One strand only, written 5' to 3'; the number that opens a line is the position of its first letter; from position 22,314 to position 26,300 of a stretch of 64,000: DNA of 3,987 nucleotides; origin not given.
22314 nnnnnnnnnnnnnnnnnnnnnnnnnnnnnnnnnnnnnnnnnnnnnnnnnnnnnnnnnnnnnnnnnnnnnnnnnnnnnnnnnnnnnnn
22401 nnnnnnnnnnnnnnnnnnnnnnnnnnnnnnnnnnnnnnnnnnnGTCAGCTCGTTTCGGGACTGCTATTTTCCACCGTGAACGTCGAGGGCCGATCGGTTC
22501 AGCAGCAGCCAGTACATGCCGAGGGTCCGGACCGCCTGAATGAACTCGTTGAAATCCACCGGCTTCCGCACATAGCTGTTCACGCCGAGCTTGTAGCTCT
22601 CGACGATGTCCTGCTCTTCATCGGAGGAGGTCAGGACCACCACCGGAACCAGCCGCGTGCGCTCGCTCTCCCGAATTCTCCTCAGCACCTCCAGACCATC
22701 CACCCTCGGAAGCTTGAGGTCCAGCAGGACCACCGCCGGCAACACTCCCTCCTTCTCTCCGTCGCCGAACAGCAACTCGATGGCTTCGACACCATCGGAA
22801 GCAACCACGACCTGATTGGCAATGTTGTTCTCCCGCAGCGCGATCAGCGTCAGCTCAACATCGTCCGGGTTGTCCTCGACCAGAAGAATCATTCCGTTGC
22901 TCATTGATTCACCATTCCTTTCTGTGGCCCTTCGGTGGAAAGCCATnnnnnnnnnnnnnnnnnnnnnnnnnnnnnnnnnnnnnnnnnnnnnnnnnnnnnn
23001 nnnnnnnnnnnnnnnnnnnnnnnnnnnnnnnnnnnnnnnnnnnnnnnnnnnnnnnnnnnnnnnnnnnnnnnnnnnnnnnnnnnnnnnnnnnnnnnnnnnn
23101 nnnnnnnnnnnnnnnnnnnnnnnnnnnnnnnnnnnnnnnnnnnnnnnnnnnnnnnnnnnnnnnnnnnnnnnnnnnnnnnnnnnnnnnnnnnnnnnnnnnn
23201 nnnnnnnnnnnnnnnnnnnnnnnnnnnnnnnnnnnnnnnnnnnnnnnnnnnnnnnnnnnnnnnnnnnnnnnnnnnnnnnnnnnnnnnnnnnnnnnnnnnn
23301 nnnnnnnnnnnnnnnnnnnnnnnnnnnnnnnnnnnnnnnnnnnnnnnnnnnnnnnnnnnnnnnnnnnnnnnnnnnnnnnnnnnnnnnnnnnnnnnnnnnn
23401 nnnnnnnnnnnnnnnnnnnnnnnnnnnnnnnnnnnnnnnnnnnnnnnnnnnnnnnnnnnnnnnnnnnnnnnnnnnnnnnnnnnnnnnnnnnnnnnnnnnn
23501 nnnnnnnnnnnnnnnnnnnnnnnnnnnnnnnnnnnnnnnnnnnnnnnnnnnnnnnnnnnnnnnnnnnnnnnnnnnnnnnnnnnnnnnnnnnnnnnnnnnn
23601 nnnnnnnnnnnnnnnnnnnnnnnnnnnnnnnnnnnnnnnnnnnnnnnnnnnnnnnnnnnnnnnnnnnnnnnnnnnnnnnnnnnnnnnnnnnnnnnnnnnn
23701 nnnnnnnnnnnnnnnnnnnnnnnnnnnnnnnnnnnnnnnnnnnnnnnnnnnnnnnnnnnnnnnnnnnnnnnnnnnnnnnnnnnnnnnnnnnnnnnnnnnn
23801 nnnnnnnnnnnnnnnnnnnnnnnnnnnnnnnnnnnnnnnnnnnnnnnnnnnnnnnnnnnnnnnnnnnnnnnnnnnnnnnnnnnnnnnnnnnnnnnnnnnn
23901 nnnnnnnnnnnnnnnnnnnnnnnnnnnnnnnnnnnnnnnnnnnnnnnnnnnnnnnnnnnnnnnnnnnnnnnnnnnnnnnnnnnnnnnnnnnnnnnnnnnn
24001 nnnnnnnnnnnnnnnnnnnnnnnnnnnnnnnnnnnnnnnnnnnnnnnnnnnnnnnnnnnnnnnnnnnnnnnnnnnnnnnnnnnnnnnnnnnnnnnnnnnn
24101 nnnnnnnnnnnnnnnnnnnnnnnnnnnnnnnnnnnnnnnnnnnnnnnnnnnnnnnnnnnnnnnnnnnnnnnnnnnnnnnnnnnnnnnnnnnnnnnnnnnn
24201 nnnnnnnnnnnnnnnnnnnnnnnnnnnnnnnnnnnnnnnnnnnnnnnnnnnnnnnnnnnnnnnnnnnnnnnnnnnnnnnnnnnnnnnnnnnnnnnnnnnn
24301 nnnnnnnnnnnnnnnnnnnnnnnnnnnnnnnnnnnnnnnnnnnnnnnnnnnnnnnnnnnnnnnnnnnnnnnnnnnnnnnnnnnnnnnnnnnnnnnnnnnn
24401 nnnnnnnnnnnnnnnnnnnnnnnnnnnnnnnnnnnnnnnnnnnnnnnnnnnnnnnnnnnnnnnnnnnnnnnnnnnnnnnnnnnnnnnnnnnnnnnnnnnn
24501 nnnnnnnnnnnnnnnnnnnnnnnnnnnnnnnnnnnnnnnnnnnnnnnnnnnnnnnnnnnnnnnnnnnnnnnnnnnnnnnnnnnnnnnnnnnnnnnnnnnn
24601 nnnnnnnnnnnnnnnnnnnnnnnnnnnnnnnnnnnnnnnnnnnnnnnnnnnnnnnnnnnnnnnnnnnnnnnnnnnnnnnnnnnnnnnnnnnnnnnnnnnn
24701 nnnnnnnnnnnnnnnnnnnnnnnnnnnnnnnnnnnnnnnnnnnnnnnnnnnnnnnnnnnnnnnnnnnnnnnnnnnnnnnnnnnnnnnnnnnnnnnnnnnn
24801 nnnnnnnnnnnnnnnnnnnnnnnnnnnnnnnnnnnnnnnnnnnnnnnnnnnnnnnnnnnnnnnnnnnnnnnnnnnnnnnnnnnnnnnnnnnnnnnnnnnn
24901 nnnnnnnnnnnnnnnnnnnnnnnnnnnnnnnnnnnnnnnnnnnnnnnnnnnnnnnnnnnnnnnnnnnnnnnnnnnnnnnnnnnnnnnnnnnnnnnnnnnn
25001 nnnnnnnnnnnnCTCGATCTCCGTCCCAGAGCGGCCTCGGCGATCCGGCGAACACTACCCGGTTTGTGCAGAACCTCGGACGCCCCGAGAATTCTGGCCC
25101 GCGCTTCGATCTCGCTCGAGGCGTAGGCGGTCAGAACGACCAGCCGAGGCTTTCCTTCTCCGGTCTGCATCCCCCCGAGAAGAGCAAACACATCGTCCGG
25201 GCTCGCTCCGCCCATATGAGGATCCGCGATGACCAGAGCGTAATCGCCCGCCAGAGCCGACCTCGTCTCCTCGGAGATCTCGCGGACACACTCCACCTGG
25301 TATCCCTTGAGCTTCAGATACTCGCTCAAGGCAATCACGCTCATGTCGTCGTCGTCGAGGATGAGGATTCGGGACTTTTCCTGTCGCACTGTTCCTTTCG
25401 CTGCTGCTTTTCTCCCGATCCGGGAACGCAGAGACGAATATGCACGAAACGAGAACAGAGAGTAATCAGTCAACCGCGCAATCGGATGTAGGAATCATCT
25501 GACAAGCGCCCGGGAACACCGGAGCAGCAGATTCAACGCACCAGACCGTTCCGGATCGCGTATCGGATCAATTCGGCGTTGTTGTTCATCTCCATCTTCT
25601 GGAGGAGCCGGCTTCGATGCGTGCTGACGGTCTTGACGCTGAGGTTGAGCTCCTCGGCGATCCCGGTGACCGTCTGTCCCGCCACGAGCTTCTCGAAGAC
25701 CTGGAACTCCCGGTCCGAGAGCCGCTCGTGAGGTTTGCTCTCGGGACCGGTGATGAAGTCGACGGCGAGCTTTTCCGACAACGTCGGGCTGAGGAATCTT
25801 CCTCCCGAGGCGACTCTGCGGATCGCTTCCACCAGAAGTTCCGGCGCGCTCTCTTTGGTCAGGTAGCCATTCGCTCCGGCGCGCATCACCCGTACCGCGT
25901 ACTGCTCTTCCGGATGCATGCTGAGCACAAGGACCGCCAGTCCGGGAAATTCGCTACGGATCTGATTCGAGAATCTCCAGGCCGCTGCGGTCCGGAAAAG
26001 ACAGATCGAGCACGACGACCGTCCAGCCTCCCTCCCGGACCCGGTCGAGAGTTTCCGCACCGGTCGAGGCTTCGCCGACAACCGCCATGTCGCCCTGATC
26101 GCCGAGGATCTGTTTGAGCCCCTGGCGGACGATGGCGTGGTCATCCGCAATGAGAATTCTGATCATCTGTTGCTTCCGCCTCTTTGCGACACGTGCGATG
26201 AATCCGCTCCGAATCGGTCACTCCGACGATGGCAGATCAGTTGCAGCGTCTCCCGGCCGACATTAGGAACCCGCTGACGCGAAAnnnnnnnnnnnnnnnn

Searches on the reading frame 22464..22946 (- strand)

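Call 47: search_protein_families(library=pfam, proteins=[window:22464-22946:-], max_evalue=0.0001)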
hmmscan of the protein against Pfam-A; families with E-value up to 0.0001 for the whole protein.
window:22464-22946:- (160 aa): 1 family
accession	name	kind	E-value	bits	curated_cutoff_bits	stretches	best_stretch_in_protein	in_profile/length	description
PF00072.30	Response_reg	-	5e-22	78.6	30.2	1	20-140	1-111/111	Response regulator receiver domain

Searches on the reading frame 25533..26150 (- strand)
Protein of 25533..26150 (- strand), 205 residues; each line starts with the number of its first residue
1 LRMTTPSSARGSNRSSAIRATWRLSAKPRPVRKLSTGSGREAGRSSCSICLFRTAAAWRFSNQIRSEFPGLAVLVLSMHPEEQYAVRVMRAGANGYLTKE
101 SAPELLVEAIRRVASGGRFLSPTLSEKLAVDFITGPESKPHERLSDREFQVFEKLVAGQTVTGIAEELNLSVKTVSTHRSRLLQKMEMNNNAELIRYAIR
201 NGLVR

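Call 47: search_protein_families(library=pfam, proteins=[window:25533-26150:-], max_evalue=0.0001)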
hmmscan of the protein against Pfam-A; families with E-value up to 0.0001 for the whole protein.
window:25533-26150:- (205 aa): 3 families
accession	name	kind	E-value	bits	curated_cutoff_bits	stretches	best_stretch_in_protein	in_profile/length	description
PF00196.25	GerE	-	2.3e-19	69.2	23.5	1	143-198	2-57/57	Bacterial regulatory proteins, luxR family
PF00072.30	Response_reg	-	1.7e-08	35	30.2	1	60-111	60-111/111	Response regulator receiver domain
PF08281.18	Sigma70_r4_2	-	1.7e-05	24.8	25.7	1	142-186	9-54/54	Sigma-70, region 4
